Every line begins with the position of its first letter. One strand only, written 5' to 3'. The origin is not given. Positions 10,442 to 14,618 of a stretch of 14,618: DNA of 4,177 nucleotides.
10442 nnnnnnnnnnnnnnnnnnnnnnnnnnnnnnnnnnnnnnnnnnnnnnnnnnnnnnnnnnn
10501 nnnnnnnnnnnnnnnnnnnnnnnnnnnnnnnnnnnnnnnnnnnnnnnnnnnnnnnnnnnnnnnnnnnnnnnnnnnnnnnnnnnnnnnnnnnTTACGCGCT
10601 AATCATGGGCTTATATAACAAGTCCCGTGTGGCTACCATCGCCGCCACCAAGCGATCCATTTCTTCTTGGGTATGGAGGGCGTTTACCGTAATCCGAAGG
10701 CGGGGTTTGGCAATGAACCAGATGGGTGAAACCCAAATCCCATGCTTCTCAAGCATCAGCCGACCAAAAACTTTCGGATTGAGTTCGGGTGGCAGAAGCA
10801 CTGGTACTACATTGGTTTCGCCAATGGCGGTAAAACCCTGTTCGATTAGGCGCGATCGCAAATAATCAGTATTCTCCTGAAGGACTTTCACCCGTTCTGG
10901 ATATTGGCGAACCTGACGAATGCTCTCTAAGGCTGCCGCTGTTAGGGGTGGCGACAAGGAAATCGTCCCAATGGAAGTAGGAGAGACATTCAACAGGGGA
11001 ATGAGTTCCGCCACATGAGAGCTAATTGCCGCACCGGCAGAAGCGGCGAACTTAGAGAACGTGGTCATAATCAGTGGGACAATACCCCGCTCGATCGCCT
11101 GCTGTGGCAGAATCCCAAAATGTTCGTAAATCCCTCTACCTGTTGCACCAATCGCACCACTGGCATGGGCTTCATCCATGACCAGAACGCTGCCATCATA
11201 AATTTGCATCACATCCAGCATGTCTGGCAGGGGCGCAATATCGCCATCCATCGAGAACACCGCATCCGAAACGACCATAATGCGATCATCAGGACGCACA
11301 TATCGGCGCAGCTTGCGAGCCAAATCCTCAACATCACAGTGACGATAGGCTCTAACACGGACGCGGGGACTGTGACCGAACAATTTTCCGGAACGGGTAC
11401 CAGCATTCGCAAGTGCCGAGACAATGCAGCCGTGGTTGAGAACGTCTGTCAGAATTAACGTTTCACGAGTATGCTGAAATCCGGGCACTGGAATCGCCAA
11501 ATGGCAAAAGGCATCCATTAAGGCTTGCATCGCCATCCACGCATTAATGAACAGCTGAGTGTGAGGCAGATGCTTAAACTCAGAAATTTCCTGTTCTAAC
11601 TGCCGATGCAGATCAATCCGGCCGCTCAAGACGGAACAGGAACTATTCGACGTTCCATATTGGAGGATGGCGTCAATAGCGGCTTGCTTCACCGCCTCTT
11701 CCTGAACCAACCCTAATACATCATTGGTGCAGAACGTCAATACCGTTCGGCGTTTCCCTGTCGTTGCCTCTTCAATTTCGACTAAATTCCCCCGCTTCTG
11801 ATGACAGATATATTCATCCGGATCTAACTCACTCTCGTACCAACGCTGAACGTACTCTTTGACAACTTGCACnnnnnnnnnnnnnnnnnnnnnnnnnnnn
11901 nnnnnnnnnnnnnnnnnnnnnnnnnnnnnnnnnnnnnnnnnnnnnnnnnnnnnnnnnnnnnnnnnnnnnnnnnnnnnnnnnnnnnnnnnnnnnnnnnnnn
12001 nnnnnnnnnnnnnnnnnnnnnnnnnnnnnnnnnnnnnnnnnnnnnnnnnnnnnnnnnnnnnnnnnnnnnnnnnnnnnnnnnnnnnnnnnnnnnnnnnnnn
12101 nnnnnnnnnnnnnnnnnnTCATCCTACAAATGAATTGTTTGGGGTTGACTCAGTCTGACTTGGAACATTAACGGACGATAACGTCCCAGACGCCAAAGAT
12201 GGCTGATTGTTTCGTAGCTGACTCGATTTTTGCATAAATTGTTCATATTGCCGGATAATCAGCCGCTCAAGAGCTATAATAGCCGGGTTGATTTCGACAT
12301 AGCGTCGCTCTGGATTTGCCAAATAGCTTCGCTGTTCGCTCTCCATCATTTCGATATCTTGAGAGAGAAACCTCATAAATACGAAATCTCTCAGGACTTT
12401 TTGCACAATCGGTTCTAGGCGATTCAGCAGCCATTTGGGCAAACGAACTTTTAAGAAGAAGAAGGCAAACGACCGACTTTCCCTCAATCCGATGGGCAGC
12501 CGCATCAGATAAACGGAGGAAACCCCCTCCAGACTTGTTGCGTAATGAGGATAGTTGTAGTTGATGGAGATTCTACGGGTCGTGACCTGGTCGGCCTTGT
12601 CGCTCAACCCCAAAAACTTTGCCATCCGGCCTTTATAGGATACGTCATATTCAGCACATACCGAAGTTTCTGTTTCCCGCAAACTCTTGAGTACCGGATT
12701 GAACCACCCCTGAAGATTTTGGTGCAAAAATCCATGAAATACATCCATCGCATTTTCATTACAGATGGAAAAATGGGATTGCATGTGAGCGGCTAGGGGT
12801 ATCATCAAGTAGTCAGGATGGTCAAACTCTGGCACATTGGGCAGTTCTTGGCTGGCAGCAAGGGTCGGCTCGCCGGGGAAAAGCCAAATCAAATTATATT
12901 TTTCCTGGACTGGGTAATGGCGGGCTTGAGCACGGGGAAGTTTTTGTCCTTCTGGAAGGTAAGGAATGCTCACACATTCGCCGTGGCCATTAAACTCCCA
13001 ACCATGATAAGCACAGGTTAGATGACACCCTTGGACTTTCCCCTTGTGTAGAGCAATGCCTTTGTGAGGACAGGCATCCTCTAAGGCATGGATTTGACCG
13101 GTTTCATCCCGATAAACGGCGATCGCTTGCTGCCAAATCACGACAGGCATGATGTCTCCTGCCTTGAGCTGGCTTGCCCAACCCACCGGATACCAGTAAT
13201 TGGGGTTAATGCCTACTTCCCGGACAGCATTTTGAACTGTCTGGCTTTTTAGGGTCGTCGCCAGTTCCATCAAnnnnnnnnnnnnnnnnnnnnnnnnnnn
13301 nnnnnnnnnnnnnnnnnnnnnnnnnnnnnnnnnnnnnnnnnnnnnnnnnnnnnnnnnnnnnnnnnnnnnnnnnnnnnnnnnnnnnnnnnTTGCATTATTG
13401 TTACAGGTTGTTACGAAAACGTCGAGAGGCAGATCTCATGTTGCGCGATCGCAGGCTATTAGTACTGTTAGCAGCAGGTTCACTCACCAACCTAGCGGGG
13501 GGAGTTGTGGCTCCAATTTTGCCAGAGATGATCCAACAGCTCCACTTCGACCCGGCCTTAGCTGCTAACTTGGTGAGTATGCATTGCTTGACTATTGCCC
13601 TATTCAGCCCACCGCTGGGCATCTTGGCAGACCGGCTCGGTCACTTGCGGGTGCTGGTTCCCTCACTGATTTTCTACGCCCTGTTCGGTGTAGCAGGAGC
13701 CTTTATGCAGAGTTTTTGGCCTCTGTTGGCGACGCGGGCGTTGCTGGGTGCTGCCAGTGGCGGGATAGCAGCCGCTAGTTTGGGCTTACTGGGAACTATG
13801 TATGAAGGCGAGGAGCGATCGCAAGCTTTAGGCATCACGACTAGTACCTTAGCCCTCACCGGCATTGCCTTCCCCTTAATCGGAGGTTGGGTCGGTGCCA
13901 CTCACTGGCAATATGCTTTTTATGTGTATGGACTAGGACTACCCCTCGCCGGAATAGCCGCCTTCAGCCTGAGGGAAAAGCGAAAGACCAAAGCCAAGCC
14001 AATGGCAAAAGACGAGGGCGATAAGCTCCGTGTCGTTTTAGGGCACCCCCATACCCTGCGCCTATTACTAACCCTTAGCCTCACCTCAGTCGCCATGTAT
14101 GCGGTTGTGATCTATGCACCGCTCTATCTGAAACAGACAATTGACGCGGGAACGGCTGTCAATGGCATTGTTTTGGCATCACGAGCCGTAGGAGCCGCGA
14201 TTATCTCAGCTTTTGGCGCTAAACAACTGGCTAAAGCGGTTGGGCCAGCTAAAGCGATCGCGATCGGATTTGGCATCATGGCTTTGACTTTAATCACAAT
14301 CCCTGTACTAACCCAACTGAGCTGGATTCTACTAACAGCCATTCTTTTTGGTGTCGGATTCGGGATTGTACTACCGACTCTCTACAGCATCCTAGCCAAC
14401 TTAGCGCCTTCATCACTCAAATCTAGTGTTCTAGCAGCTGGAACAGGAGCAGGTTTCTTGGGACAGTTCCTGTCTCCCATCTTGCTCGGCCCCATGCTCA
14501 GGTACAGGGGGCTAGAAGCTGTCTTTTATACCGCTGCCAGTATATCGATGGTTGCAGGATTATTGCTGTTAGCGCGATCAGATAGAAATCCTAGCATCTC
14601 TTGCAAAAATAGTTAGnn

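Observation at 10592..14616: Alpha-oxoamine synthase + Rieske oxygenase + divergent MFS transporter: a possible small specialised-metabolism or lipid-modification module with a nested-palindrome control region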

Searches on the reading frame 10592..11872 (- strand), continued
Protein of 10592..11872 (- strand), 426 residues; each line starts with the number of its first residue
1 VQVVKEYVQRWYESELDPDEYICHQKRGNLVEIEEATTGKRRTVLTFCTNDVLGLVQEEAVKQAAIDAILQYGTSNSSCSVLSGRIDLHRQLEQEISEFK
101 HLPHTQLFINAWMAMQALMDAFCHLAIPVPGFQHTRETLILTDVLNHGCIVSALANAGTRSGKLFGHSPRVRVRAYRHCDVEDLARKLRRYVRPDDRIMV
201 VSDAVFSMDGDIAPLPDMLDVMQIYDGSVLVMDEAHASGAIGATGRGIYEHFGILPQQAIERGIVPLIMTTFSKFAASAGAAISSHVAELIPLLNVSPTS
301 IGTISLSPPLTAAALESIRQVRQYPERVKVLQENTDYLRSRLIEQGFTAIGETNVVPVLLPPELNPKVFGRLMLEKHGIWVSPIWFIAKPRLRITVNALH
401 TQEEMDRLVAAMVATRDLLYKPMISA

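Call 54: list_cluster_members(proteins=[P0146, P0170, P0172, P0178, P0179, P0159, P0154, P0167, P0169, P0210])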
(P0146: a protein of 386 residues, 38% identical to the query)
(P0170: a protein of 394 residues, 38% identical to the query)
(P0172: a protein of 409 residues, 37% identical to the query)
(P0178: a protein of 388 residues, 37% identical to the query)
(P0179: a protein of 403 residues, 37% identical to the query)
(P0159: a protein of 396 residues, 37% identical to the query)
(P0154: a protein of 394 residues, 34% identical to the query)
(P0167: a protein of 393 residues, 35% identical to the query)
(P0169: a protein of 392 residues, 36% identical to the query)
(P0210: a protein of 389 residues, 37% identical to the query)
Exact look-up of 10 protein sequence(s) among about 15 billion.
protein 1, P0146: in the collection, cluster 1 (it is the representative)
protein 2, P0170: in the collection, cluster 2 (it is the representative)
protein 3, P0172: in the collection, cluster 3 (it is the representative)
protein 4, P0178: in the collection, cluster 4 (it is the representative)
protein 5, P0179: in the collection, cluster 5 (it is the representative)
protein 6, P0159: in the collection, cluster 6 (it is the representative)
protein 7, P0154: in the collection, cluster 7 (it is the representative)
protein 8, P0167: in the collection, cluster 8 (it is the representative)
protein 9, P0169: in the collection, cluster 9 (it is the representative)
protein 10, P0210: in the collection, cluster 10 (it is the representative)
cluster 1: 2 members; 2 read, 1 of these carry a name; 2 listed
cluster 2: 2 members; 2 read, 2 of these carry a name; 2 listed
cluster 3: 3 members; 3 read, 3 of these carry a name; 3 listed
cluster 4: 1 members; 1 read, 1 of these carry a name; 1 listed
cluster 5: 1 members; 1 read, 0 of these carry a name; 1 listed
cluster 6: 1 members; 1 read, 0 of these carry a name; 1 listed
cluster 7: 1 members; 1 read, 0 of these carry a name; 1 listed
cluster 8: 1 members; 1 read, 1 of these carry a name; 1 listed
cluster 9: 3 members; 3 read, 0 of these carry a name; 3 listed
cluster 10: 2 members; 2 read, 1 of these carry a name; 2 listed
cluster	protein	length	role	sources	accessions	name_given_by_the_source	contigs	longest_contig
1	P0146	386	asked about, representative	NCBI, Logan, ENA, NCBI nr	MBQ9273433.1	MAG: 8-amino-7-oxononanoate synthase [Succinivibrio sp.] | 8-amino-7-oxononanoate synthase [Succinivibrio sp.]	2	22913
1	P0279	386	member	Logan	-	-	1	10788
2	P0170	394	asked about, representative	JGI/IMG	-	glycine C-acetyltransferase/8-amino-7-oxononanoate synthase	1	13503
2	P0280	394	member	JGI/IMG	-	glycine C-acetyltransferase/8-amino-7-oxononanoate synthase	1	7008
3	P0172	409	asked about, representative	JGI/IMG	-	8-amino-7-oxononanoate synthase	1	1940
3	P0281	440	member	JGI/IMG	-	8-amino-7-oxononanoate synthase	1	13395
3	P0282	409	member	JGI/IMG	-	8-amino-7-oxononanoate synthase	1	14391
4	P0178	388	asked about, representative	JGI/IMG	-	8-amino-7-oxononanoate synthase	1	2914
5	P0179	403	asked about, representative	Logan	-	-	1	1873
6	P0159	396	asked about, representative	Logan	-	-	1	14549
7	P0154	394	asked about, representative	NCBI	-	-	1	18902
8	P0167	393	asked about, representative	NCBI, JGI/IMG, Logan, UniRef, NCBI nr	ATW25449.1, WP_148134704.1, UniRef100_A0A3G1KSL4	glycine C-acetyltransferase [Candidatus Formimonas warabiya] | Aminotransferase class I/classII large domain-containing protein n=1 Tax=Formimonas ...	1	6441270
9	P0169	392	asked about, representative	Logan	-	-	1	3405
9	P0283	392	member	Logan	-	-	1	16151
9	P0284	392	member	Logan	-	-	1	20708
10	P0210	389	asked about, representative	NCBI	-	-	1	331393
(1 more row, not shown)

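Call 58: find_encoding_contigs(protein=P0126, flank=8000, max_places=2)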
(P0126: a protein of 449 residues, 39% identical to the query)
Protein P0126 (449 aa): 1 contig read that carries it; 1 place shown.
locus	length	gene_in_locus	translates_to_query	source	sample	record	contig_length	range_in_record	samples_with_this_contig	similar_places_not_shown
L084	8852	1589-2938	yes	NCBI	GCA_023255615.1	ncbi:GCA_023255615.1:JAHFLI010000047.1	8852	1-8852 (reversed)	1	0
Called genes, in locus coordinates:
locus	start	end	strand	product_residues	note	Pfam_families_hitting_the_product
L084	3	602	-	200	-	?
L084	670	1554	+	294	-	PF04909:Amidohydro_2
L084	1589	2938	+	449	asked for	PF00155:Aminotran_1_2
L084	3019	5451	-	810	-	PF05124:S_layer_C (weak)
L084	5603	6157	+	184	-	-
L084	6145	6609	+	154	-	-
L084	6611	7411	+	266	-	PF01734:Patatin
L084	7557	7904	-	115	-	PF02661:Fic (weak)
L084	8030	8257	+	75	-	-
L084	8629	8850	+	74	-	?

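Call 59: find_encoding_contigs(protein=P0125, flank=8000, max_places=2)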
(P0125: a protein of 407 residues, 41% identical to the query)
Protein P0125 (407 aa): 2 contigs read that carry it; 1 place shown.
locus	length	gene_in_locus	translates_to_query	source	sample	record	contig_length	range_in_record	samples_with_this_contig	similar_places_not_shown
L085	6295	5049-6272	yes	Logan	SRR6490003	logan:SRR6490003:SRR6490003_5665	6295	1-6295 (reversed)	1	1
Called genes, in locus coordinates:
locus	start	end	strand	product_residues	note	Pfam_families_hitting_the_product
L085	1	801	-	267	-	?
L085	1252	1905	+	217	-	PF00072:Response_reg, PF00486:Trans_reg_C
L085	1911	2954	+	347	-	PF08448:PAS_4 (weak)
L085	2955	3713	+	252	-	PF00072:Response_reg (faint)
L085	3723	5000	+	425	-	PF02518:HATPase_c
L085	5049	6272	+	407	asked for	PF00155:Aminotran_1_2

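Call 60: find_encoding_contigs(protein=P0121, flank=8000, max_places=2)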
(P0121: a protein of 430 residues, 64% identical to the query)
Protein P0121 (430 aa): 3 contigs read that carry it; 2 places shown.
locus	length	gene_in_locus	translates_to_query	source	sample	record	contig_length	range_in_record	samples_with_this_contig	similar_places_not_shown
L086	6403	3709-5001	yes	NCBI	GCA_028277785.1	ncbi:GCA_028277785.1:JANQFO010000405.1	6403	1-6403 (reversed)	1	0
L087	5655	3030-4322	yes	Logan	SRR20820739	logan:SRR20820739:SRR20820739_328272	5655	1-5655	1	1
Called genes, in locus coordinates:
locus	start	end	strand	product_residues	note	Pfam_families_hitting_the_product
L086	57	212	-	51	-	PF07592:DDE_Tnp_ISAZ013 (weak)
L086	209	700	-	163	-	PF07592:DDE_Tnp_ISAZ013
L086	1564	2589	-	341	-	PF25917:BSH_RND (faint), PF25984:BSH_YknX (weak), PF25954:Beta-barrel_RND_2 (weak)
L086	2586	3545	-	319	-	PF01073:3Beta_HSD, PF01370:Epimerase, PF02719:Polysacc_synt_2 (weak), PF04321:RmlD_sub_bind, PF05368:NmrA, PF13460:NAD_binding_10, PF16363:GDP_Man_Dehyd, PF07993:NAD_binding_4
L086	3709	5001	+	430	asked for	PF00155:Aminotran_1_2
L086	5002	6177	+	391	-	-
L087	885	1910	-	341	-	PF25917:BSH_RND (faint), PF25984:BSH_YknX (weak), PF25954:Beta-barrel_RND_2 (weak)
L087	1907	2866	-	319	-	PF01073:3Beta_HSD, PF01370:Epimerase, PF02719:Polysacc_synt_2 (weak), PF04321:RmlD_sub_bind, PF05368:NmrA, PF13460:NAD_binding_10, PF16363:GDP_Man_Dehyd, PF07993:NAD_binding_4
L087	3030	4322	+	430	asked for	PF00155:Aminotran_1_2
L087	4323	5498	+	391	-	-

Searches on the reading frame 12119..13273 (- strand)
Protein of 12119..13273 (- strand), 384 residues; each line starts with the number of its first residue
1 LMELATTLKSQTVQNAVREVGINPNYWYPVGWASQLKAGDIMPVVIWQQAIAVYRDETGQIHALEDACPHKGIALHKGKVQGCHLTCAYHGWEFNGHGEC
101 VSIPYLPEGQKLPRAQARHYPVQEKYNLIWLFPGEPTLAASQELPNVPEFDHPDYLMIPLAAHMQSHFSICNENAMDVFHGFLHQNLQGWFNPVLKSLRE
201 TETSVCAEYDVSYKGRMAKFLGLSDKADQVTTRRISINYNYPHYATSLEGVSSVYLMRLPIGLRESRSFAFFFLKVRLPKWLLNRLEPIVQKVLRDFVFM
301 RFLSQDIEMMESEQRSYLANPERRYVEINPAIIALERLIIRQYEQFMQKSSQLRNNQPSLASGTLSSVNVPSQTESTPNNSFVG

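Call 4: search_protein_families(library=pfam, proteins=[window:12119-13273:-])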
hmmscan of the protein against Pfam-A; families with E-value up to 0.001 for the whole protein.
window:12119-13273:- (384 aa): 2 families
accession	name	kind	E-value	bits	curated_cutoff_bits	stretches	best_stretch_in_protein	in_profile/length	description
PF00355.32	Rieske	-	4.6e-24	84.6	20.3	1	27-108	2-83/88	Rieske [2Fe-2S] domain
PF19112.6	VanA_C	-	2.7e-05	24.9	23.5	1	164-328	1-174/193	Vanillate O-demethylase oxygenase C-terminal domain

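Call 5: search_protein_families(library=ncbifam, proteins=[window:12119-13273:-])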
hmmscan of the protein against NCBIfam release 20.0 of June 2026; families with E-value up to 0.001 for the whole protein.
window:12119-13273:- (384 aa): 9 families
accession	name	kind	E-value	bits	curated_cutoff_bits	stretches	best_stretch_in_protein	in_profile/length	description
NF052579.1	BetMthstMoxSdmAMthl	equivalog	1e-71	241.8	600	1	14-351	5-347/351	4beta-methylsterol monooxygenase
TIGR03229.1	benzo_1_2_benA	equivalog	5.1e-08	32.2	780.95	1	30-102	42-116/433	benzoate 1,2-dioxygenase large subunit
TIGR03228.1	anthran_1_2_A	equivalog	1.6e-07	30.5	671.9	1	36-103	49-117/438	anthranilate 1,2-dioxygenase large subunit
NF042946.1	3PPDioc_HcaE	equivalog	4.3e-07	29.3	830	1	30-106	42-120/450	3-phenylpropionate/cinnamic acid dioxygenase subunit alpha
NF058607.1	GlBtMonoOxGbcA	equivalog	5e-07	28.5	670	1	27-99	56-130/420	glycine betaine monooxygenase oxygenase subunit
NF041684.1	ant_diox_AndAc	equivalog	2.7e-06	26.2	750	1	23-111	43-132/418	anthranilate 1,2-dioxygenase large subunit AndAc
NF041683.1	ant_diox_AndAb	equivalog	5.1e-06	26.6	150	1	27-90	2-64/100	anthranilate 1,2-dioxygenase ferredoxin subunit AndAb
TIGR02378.1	nirD_assim_sml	equivalog_domain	9.4e-06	25.7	74.65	1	27-101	2-82/105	nitrite reductase small subunit NirD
NF007422.0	PRK09965.1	equivalog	0.00021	21.3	113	1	46-95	21-69/106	bifunctional 3-phenylpropionate/cinnamic acid dioxygenase ferredoxin subunit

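Call 8: search_solved_structures(query=window:12119-13273:-, show_alignments=1)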
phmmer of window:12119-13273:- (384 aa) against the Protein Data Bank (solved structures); distinct sequences matched with E-value up to 0.001: 55.
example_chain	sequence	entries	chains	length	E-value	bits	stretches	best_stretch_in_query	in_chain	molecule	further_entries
6wnc_A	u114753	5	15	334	3e-24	88.9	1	25-196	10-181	SxtDIOX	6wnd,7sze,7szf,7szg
6wn3_A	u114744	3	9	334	3.6e-23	85.4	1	25-188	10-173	SxtT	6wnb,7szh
3gb4_A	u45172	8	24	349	7e-22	81.2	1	25-184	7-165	DdmC | Dicamba O-demethylase, oxygenase component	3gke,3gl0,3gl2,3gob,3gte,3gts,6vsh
7qwt_A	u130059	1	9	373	1.7e-19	73.3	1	26-239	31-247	Rieske (2Fe-2S) domain protein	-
7fhr_A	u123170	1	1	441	4.4e-17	65.4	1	26-181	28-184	Putative Phthalate 4,5-dioxygenase, subunit alpha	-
3gcf_A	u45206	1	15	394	1.3e-15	60.5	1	24-187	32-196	Terminal oxygenase component of carbazole 1,9a-dioxygenase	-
3gkq_A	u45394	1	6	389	2.9e-15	59.4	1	25-186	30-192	Terminal oxygenase component of carbazole 1,9a-dioxygenase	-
9ina_A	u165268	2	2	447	1.9e-14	56.7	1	22-136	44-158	Rieske (2Fe-2S) domain protein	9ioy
6icp_A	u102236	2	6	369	4e-13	52.4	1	24-132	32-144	Methylxanthine N1-demethylase NdmA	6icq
6ick_A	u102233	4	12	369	4e-13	52.4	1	24-132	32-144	Methylxanthine N1-demethylase NdmA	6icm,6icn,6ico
4qdc_A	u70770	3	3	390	1.2e-12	50.8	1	27-196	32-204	3-ketosteroid 9alpha-hydroxylase oxygenase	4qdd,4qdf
4nb9_A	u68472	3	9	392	1.2e-12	50.8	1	25-186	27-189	Terminal oxygenase component of carbazole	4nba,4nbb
4nbf_A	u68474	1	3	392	1.2e-12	50.8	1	25-186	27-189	Terminal oxygenase component of carbazole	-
4nb8_A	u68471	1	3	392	1.2e-12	50.8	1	25-186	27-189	Terminal oxygenase component of carbazole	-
1ww9_A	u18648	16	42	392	1.2e-12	50.8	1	25-186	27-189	terminal oxygenase component of carbazole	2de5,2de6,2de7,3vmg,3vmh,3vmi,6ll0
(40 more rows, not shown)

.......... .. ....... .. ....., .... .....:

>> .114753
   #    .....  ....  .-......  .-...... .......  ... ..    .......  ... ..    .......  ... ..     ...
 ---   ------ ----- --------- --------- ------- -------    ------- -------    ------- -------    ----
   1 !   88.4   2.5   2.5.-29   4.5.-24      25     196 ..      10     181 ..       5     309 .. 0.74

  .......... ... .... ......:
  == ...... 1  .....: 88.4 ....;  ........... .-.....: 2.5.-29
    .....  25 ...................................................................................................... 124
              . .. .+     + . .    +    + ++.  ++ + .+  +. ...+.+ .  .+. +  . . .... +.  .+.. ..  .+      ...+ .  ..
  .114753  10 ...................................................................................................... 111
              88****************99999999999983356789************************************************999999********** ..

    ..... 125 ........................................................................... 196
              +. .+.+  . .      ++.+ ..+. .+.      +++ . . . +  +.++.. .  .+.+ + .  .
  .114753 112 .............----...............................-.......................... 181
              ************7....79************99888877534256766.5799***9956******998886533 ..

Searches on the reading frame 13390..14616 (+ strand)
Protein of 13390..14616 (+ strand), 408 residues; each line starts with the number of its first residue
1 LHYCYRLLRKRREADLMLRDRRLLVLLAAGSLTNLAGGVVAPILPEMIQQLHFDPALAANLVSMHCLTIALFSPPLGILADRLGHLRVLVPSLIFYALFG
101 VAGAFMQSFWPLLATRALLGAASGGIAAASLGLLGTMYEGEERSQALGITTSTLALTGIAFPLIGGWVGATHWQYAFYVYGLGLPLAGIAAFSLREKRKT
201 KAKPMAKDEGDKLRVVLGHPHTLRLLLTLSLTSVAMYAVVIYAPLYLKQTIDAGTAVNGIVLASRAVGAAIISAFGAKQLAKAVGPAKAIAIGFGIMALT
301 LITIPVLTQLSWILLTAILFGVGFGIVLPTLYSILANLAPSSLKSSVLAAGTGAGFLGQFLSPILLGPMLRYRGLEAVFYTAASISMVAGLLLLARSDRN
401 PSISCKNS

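Call 4: search_protein_families(library=pfam, proteins=[window:13390-14616:+])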
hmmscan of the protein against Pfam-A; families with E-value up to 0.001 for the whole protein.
window:13390-14616:+ (408 aa): 4 families
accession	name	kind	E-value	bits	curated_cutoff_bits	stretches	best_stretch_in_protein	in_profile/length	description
PF07690.21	MFS_1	-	5.3e-56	190.5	33.4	2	27-363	2-347/347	Major Facilitator Superfamily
PF12832.13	MFS_1_like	-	4.4e-13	49.5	25.2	2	207-369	199-361/373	MFS_1 like family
PF13347.12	MFS_2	-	1.9e-08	33.7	27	1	152-331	146-335/427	MFS/sugar transport protein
PF06779.20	MFS_4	-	0.00036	20.4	26.3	1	41-393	13-363/364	Uncharacterised MFS-type transporter YbfB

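Call 5: search_protein_families(library=ncbifam, proteins=[window:13390-14616:+])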
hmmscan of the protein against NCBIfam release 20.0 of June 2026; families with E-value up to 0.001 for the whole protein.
window:13390-14616:+ (408 aa): 48 families (the best 25 are shown)
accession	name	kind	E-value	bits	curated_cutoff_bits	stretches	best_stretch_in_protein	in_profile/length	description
NF053757.1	BclibactTpBcbE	equivalog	4.4e-23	81.8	600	1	34-394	15-386/394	bacillibactin exporter BcbE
NF012174.0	tet_MFS_A_B_C_D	equivalog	2.3e-19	69.5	475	1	22-339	3-325/382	Tet(A)/Tet(B)/Tet(C) family tetracycline efflux MFS transporter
TIGR00893.1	2A0114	subfamily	9.1e-18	64.4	395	1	46-394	19-396/399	D-galactonate transporter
NF045486.1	tet_MFS_30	exception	6.4e-17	61.8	730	1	21-338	3-325/392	tetracycline efflux MFS transporter Tet(30)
TIGR00894.1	2A0114euk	subfamily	4.6e-16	58.4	626.45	2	61-182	81-206/465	Na(+)-dependent inorganic phosphate cotransporter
TIGR00880.1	2_A_01_02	superfamily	9.9e-16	58.1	131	1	61-192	3-135/141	multidrug resistance protein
TIGR00710.1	efflux_Bcr_CflA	subfamily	4.6e-15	55.9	200.9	1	26-358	10-341/385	Bcr/CflA family efflux MFS transporter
NF008586.0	PRK11551.1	equivalog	6.2e-15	55.1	410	1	37-398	34-397/406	3-(3-hydroxy-phenyl)propionate transporter MhpT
TIGR00711.1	efflux_EmrB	subfamily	3.2e-14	52.5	230.2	2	24-203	5-186/485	DHA2 family efflux MFS transporter permease subunit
TIGR00895.1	2A0115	subfamily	6.2e-13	48.4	418.55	1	39-196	35-194/398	aromatic acid/H+ symport family MFS transporter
NF002982.0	PRK03699.1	equivalog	1.9e-12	47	221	1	77-394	64-378/395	MFS transporter TsgA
TIGR00900.1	2A0121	subfamily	3.4e-12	46.4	319.6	1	26-369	3-359/364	H+ Antiporter protein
NF007372.0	PRK09874.1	equivalog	4.3e-11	42.5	571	1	21-388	14-389/408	multidrug efflux MFS transporter MdtG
NF053813.1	MFS_TcaB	equivalog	6.1e-11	41.7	475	1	26-321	8-312/396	putative multidrug effflux MFS transporter TcaB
NF033135.1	cmx_cmrA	equivalog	9.1e-11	41.4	400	1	40-390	22-370/374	Cmx/CmrA family chloramphenicol efflux MFS transporter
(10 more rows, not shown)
